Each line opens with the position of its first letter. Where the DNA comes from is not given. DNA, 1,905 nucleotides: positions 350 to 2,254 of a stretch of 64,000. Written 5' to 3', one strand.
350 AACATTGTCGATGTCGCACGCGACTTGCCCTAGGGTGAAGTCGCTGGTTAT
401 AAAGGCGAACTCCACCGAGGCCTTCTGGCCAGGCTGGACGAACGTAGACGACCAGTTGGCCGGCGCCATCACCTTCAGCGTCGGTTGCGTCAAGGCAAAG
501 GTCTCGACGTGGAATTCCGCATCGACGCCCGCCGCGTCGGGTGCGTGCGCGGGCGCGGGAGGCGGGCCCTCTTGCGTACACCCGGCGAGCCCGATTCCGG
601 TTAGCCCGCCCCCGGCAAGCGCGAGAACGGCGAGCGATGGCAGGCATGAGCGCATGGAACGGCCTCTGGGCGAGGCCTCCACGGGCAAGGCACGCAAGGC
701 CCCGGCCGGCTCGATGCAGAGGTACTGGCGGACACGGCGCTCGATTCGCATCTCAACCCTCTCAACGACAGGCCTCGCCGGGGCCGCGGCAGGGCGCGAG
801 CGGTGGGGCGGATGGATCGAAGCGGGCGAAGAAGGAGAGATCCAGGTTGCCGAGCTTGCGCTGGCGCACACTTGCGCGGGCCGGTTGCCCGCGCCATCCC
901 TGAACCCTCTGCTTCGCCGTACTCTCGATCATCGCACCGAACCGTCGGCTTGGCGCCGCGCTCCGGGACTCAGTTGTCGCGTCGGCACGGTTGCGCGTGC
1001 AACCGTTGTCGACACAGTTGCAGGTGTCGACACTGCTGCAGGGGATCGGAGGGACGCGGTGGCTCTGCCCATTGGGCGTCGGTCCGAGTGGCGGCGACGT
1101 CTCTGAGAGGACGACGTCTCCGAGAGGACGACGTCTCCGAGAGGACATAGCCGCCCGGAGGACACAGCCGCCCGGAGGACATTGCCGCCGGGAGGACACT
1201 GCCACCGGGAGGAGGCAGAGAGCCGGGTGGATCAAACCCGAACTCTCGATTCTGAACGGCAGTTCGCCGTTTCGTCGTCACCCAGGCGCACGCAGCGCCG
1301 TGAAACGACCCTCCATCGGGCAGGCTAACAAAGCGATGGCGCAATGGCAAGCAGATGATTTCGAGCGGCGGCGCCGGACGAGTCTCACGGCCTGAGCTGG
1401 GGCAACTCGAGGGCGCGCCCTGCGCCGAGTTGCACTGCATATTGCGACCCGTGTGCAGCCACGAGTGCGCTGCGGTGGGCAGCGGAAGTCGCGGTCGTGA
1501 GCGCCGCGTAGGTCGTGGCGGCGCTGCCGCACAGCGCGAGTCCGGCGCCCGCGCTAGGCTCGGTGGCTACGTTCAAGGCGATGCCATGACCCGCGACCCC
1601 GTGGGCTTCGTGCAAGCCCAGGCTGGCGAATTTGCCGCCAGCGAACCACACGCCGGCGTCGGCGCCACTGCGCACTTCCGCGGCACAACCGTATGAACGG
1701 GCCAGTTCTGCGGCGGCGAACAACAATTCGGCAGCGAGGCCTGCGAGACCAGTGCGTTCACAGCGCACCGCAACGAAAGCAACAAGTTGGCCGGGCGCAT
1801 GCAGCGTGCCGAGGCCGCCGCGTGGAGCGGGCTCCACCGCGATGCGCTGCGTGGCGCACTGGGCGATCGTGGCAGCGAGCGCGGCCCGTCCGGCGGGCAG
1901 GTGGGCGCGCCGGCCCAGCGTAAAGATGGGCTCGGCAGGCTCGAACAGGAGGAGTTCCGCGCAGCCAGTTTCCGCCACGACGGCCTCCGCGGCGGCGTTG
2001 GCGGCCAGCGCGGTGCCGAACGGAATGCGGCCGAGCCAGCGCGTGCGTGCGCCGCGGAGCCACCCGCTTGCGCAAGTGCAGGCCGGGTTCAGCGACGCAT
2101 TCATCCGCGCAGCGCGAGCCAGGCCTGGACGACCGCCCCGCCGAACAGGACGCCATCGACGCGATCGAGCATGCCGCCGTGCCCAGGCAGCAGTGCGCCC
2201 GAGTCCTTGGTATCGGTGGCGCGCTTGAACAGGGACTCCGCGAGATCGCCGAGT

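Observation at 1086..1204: Seven phased 17-bp tandem repeats in the long upstream region of the divergent Cys-rich lipoprotein gene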

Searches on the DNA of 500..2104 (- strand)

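Call 4: search_rna_families(source=window, start=500, end=1600, threshold=evalue, max_evalue=10)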
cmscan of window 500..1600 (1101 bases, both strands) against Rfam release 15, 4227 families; matches with E-value up to 10: 3.
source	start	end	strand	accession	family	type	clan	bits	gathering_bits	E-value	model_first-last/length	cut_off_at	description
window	1199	1262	+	RF03582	mir-m22-1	Gene; miRNA;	-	19.4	80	2.8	1-67/67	no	mir-m22-1 microRNA precursor family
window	1072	1182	+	RF03874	mir-8834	Gene; miRNA;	-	17.8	39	5.3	1-105/105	no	mir-8834 microRNA precursor family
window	1086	1161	-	RF02791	CcsR1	Gene; sRNA;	-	12.6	65.3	6.1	1-83/83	no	Conserved CCUCCUCCC motif stress-induced RNA 1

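Call 67: search_rna_families(sources=[L001, L003, L006, L007, L135, L010], threshold=evalue, max_evalue=1)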
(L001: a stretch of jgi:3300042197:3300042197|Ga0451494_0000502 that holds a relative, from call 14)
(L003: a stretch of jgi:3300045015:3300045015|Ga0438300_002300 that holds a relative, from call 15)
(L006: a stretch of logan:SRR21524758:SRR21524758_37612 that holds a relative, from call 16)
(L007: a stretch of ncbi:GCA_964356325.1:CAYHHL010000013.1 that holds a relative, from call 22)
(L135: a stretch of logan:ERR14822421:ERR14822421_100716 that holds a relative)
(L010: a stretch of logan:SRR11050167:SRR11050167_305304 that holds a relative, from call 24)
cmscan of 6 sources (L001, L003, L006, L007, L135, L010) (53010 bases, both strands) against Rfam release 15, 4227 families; matches with E-value up to 1: 0.
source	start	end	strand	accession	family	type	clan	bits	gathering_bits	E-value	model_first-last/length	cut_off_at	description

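Call 74: build_rna_model(alignment_id=A3, structure=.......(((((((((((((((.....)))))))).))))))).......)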
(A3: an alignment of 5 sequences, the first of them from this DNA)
Model R1 built from alignment A3 (5 sequences, 50 columns); structure: as given.
model positions 50; base pairs 15; branch points 0; effective number of sequences 5; information 0.87 bits per position. Calibrated on 0.2 Mb of random sequence (short: E-values are rough).
structure used (alignment columns):
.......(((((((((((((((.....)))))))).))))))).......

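Call 75: search_with_rna_model(model_id=R1, sources=[window, L001, L003, L006, L007, L010, L135], max_evalue=1)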
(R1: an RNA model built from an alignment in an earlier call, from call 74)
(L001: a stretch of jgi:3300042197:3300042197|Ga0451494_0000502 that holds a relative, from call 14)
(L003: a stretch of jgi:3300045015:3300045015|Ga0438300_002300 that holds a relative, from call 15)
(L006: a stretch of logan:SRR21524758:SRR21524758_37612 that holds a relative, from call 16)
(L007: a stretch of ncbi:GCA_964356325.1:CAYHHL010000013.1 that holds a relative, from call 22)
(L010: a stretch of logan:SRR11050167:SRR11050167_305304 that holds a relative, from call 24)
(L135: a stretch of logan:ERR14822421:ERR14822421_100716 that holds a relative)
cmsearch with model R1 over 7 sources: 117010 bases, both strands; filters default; matches with E-value up to 1: 6.
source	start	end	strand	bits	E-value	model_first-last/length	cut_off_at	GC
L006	2434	2483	+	60.7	5.6e-11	1-50/50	no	0.68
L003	3561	3610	+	59.8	8.6e-11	1-50/50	no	0.58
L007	6670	6719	+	55.8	6.6e-10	1-50/50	no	0.68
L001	6773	6822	+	55.4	8e-10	1-50/50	no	0.68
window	1267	1316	-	55.3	8.6e-10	1-50/50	no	0.66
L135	612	658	+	22.8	0.013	1-50/50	no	0.6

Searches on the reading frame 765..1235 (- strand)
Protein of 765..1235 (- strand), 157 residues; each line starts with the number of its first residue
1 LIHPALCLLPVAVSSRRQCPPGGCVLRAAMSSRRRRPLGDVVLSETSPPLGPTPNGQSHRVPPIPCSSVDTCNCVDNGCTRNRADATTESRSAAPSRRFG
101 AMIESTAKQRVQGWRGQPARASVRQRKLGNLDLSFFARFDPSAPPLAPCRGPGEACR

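Call 72: search_protein_families(library=pfam, proteins=[window:765-1235:-], max_evalue=0.1)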
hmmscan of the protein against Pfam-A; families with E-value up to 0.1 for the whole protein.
window:765-1235:- (157 aa): 0 families

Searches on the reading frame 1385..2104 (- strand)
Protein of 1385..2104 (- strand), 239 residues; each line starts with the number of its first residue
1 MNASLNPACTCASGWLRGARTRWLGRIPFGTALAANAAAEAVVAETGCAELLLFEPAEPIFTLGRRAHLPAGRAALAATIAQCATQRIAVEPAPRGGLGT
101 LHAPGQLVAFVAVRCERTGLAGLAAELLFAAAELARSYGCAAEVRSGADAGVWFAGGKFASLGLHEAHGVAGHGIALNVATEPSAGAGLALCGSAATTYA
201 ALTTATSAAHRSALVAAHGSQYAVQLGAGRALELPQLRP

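Call 11: find_encoding_contigs(protein=window:1385-2104:-, flank=10000, max_places=6)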
Protein window:1385-2104:- (239 aa): no gene with exactly this product is on record in the collection.

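Call 12: find_homologous_proteins(query=window:1385-2104:-, max_evalue=1e-10)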
Query window:1385-2104:- (239 aa): 10 proteins with E <= 1e-10 among 8000 candidates.
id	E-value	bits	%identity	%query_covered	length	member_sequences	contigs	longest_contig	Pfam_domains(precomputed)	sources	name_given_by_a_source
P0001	4.4e-143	493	100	100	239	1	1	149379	PF21948.2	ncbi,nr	ncbi:MAG: hypothetical protein EXR79_02030 [Myxococcales bacterium]|nr:hypothetical protein [Myxococ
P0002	4.5e-55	205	58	78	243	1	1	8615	PF21948.2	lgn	-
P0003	9.2e-53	197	59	76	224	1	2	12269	PF21948.2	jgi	jgi:lipoate-protein ligase B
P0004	1.1e-52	197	56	79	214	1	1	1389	PF21948.2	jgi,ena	jgi:lipoyl(octanoyl) transferase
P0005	1.5e-46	177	56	79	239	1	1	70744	PF21948.2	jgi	jgi:lipoate-protein ligase B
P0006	1.8e-37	147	52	64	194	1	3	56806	PF21948.2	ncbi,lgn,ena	-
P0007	9.5e-35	138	45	73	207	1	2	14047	PF21948.2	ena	-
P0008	5.1e-31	126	46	74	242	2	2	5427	PF21948.2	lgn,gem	-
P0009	7.1e-14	70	34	74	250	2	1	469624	PF03099.25,PF21948.2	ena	-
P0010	5.9e-12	64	34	79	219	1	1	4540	PF21948.2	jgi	jgi:lipoyl(octanoyl) transferase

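Call 13: find_encoding_contigs(protein=P0001, flank=10000, max_places=4)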
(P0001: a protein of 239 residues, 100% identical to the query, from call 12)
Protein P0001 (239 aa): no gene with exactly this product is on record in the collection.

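Call 14: find_encoding_contigs(protein=P0005, flank=6000, max_places=4)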
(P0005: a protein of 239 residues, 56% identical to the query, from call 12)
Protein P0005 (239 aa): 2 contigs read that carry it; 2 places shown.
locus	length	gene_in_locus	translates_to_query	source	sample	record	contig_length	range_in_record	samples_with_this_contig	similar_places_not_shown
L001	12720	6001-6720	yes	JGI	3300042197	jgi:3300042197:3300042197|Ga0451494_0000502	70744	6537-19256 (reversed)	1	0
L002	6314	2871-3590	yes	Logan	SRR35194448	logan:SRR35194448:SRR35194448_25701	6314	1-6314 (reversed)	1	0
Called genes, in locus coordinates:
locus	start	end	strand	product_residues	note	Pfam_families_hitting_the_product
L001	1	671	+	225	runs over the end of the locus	PF00072:Response_reg, PF00486:Trans_reg_C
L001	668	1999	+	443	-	PF00672:HAMP (faint), PF26769:HAMP_PhoQ (weak), PF00512:HisKA, PF02518:HATPase_c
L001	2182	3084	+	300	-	PF04055:Radical_SAM (weak)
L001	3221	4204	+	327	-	PF01252:Peptidase_A8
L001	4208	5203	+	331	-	PF01790:LGT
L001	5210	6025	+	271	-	PF01148:CTP_transf_1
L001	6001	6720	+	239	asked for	PF21948:LplA-B_cat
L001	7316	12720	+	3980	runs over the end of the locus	?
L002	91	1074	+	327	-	PF01252:Peptidase_A8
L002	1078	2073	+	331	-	PF01790:LGT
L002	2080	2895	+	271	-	PF01148:CTP_transf_1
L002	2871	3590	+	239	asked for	PF21948:LplA-B_cat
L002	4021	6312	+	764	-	?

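Call 15: find_encoding_contigs(protein=P0003, flank=6000, max_places=4)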
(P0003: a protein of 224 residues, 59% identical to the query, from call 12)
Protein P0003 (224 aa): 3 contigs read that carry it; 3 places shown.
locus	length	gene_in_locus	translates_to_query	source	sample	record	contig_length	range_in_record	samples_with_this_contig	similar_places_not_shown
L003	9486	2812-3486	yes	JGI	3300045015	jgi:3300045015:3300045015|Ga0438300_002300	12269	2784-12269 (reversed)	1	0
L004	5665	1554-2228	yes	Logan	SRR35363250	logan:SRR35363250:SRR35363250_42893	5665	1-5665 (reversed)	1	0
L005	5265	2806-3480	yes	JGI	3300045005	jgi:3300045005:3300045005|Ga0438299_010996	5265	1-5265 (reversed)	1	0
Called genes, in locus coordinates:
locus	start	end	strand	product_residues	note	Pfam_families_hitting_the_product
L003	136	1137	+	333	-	PF01790:LGT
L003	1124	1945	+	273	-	PF01255:Prenyltransf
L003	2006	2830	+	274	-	PF01148:CTP_transf_1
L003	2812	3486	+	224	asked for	PF21948:LplA-B_cat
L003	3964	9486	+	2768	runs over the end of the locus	?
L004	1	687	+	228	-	?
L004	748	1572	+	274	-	PF01148:CTP_transf_1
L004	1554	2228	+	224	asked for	PF21948:LplA-B_cat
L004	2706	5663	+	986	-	?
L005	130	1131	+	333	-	PF01790:LGT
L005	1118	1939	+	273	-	PF01255:Prenyltransf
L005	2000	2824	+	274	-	PF01148:CTP_transf_1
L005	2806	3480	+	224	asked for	PF21948:LplA-B_cat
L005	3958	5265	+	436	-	?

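Call 16: find_encoding_contigs(protein=P0002, flank=6000, max_places=4)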
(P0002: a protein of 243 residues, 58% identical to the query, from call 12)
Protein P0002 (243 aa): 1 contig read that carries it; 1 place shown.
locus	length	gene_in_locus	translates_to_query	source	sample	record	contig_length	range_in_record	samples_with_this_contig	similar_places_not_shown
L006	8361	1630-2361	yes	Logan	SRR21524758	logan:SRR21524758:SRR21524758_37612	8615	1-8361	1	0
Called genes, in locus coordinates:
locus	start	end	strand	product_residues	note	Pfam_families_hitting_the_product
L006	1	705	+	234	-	?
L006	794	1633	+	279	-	PF01148:CTP_transf_1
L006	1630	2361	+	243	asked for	PF21948:LplA-B_cat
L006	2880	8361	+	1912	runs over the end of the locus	?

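Call 22: find_encoding_contigs(protein=P0006, flank=6000, max_places=3)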
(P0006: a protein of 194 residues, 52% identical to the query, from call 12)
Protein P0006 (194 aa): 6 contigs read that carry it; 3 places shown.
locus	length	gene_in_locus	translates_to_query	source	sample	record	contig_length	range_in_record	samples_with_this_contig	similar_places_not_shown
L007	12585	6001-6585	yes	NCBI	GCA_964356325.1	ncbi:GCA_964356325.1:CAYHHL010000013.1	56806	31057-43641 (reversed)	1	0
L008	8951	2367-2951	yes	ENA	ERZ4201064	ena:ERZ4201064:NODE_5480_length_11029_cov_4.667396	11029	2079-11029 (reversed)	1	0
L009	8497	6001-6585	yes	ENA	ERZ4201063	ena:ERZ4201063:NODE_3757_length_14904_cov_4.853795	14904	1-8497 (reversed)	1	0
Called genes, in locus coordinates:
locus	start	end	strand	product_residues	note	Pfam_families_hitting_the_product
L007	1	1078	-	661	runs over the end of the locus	PF04055:Radical_SAM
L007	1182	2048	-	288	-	-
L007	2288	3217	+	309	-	PF01252:Peptidase_A8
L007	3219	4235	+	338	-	PF01790:LGT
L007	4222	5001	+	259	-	PF01255:Prenyltransf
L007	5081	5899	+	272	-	PF01148:CTP_transf_1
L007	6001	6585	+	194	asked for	PF21948:LplA-B_cat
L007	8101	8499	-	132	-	-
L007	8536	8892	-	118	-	-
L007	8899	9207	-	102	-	-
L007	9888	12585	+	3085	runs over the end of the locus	PF11617:Cu-binding_MopE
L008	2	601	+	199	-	?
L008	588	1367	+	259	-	PF01255:Prenyltransf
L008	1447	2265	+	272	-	PF01148:CTP_transf_1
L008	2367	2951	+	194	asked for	PF21948:LplA-B_cat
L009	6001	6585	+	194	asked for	PF21948:LplA-B_cat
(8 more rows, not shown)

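Call 23: find_encoding_contigs(protein=P0007, flank=6000, max_places=3)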
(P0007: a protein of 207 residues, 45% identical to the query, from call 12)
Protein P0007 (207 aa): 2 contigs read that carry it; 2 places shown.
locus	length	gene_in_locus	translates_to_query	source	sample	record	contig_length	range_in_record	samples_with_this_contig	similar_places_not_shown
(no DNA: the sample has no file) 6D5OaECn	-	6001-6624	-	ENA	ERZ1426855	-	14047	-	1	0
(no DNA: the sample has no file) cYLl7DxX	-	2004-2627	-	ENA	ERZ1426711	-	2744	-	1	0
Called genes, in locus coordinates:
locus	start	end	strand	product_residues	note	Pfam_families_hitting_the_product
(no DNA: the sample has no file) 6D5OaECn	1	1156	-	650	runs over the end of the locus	PF04055:Radical_SAM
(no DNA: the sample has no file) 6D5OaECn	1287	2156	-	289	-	PF04055:Radical_SAM (weak)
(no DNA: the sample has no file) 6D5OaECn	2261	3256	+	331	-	PF01252:Peptidase_A8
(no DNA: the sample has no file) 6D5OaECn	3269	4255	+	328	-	PF01790:LGT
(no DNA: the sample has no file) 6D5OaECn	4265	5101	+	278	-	PF01255:Prenyltransf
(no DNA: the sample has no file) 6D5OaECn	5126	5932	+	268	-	PF01148:CTP_transf_1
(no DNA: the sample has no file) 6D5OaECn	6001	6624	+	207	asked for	PF21948:LplA-B_cat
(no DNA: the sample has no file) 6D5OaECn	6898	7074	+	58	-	-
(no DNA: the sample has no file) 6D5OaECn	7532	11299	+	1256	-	?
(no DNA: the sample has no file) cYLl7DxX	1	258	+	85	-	?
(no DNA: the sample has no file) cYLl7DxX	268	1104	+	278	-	PF01255:Prenyltransf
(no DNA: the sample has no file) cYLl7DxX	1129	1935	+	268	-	PF01148:CTP_transf_1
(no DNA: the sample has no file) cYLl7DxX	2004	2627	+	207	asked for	PF21948:LplA-B_cat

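Call 24: find_encoding_contigs(protein=P0008, flank=6000, max_places=3)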
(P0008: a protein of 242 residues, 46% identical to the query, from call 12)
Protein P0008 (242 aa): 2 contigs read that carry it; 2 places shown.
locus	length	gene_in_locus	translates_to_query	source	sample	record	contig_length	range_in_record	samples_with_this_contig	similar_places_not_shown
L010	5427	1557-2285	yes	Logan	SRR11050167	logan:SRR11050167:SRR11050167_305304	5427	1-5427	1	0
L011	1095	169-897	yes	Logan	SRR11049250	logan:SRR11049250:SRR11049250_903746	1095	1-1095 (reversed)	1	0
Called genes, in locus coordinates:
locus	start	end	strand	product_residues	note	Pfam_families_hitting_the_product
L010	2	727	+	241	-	?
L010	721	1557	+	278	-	PF01148:CTP_transf_1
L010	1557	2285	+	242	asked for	PF21948:LplA-B_cat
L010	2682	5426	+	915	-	?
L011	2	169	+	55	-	?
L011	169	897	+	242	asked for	PF21948:LplA-B_cat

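Call 40: search_protein_families(library=pfam, proteins=[L001:7151-12718:+], max_evalue=0.01)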
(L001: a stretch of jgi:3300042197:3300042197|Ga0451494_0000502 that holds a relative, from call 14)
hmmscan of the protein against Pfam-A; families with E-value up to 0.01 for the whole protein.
L001:7151-12718:+ (1856 aa): 2 families
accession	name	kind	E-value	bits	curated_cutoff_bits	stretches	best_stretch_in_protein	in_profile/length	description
PF11617.13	Cu-binding_MopE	-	2.7e-17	63.1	27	5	1734-1763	1-30/30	Putative metal-binding motif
PF00526.23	Dicty_CTDC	-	8.8e-08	32.3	27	3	392-413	2-24/24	Dictyostelium (slime mold) repeat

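Call 72: search_protein_families(library=pfam, proteins=[window:1385-2104:-], max_evalue=0.1)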
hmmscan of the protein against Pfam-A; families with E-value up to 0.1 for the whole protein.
window:1385-2104:- (239 aa): 1 family
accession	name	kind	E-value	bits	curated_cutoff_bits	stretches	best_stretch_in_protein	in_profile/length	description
PF21948.1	LplA-B_cat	-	1.3e-12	48.5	27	1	48-184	21-151/200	Lipoyl protein ligase A/B catalytic domain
